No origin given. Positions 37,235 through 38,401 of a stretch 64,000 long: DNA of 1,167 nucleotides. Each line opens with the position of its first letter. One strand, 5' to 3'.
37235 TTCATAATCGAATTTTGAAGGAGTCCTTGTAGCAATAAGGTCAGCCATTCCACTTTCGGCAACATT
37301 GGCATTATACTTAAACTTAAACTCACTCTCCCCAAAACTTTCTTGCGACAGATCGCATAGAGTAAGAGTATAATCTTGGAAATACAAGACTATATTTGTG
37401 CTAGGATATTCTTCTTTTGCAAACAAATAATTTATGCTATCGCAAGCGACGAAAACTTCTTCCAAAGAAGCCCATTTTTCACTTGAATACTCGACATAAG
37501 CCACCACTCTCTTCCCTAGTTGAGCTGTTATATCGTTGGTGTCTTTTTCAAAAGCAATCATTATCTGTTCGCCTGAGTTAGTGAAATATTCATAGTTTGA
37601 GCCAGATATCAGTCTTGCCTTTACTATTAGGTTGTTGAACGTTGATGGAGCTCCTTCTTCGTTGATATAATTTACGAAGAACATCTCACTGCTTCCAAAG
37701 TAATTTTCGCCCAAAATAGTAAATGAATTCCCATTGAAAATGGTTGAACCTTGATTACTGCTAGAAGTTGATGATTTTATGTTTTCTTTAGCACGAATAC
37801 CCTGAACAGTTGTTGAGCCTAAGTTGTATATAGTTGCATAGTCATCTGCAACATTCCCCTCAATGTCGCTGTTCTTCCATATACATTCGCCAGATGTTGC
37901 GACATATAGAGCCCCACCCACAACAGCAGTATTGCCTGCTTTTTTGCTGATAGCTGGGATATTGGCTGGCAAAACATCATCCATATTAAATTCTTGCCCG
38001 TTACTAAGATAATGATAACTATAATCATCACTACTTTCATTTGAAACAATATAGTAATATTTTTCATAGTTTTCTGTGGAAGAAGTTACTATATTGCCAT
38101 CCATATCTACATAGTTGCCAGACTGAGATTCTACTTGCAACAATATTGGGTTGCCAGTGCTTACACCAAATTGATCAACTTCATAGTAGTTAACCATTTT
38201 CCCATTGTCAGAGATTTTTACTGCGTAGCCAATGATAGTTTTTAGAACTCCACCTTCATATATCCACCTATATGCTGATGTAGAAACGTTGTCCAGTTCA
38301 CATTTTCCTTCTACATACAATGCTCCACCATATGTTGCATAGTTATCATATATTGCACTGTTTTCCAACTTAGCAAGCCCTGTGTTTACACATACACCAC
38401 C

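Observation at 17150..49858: A single 32.7-kb ORF (10,902 codons, ~1.2 MDa) encoding an N-terminally anchored mega-adhesin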

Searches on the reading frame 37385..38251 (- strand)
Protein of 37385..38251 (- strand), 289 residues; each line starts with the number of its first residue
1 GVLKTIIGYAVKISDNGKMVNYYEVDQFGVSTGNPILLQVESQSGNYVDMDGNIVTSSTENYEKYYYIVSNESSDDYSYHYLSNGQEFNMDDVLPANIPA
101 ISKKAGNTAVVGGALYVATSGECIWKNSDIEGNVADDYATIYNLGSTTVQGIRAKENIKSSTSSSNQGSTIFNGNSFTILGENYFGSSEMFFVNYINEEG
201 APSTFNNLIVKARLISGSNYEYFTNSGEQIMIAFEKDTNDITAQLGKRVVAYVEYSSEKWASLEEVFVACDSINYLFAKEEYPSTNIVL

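Call 42: search_protein_families(library=pfam, proteins=[window:37385-38251:-], max_evalue=0.1)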
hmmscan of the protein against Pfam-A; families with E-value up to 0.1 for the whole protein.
window:37385-38251:- (289 aa): 1 family
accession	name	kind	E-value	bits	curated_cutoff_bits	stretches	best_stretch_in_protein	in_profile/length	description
PF22831.2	CATSPERB_Ig-like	-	0.02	15.6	27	1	9-61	24-75/107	CATSPERB Ig-like domain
